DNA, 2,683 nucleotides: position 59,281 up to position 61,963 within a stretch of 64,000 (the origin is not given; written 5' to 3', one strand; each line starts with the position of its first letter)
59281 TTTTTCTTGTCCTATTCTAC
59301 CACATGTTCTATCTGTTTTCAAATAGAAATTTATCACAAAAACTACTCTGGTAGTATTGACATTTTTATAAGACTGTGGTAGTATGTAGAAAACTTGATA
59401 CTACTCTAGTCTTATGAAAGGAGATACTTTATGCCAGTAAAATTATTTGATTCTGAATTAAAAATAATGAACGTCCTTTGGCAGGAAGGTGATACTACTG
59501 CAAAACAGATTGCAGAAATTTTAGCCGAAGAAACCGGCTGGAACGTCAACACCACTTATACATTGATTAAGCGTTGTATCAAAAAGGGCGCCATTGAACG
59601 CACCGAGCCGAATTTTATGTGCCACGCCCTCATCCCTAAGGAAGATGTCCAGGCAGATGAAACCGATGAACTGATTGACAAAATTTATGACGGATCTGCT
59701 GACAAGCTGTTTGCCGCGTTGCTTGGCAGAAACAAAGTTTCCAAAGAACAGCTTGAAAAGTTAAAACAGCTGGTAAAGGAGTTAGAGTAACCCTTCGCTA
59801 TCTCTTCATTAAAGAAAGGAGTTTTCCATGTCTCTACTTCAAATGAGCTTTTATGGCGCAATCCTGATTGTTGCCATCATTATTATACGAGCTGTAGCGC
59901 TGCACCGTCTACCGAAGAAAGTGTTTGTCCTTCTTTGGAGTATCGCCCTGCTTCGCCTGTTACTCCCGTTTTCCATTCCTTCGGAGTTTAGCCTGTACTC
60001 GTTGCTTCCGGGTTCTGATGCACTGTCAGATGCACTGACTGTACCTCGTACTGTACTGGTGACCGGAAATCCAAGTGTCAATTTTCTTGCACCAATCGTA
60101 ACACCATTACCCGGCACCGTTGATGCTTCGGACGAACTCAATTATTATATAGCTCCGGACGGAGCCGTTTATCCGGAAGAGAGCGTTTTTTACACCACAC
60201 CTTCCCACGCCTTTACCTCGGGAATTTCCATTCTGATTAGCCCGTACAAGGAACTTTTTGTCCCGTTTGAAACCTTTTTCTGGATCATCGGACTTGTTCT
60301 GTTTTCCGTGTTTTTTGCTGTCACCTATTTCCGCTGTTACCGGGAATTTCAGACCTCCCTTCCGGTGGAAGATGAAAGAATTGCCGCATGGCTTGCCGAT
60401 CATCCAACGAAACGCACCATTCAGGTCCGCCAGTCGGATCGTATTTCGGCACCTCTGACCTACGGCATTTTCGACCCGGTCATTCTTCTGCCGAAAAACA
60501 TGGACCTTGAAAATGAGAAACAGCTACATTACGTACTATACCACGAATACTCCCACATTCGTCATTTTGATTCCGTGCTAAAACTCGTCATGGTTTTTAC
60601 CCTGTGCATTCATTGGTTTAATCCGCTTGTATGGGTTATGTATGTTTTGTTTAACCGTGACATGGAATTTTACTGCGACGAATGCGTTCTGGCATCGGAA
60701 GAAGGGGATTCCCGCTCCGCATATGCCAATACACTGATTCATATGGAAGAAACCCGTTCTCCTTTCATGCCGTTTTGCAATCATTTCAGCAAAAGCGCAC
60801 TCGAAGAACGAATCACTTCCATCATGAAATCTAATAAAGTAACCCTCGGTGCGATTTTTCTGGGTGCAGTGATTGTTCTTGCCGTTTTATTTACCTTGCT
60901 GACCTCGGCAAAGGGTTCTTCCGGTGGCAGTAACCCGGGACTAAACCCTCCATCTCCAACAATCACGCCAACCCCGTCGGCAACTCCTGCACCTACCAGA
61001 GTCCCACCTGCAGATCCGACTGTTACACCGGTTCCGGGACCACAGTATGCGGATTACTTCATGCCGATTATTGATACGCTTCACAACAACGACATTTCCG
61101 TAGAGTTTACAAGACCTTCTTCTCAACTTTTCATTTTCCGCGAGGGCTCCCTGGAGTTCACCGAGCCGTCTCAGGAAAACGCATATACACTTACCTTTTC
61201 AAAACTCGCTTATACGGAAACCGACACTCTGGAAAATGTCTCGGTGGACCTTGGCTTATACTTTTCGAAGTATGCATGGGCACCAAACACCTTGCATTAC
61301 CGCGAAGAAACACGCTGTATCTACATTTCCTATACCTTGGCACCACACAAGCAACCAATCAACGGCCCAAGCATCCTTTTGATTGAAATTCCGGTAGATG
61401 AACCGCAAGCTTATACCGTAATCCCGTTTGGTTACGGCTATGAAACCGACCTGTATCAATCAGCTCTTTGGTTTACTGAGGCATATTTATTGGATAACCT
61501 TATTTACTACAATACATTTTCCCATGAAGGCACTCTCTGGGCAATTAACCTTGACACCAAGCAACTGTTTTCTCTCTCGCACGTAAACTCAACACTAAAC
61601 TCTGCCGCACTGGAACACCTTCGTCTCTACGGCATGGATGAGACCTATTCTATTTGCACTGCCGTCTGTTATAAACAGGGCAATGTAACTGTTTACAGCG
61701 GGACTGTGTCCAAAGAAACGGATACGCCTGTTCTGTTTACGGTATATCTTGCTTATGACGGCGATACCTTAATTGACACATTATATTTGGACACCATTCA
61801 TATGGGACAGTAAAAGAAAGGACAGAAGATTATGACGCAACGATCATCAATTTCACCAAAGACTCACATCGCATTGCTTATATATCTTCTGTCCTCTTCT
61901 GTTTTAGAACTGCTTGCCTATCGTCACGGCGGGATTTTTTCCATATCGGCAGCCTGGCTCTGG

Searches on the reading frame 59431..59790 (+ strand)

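Call 48: search_protein_families(library=pfam, proteins=[window:59431-59790:+], max_evalue=0.00001)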
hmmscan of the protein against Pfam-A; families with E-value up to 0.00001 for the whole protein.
window:59431-59790:+ (119 aa): 2 families
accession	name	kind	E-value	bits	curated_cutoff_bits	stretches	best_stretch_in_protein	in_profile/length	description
PF03965.22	Penicillinase_R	-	1.1e-23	84.2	22.6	1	7-116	3-114/115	Penicillinase repressor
PF13412.12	HTH_24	-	1.4e-06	28.2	21.9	0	7-56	3-48/48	Winged helix-turn-helix DNA-binding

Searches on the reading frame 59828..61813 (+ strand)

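Call 48: search_protein_families(library=pfam, proteins=[window:59828-61813:+], max_evalue=0.00001)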
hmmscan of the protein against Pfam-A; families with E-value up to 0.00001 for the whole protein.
window:59828-61813:+ (661 aa): 1 family
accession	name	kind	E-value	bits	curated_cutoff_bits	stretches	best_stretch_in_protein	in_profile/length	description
PF05569.17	Peptidase_M56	-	2.2e-43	149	31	1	150-332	104-296/296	BlaR1 peptidase M56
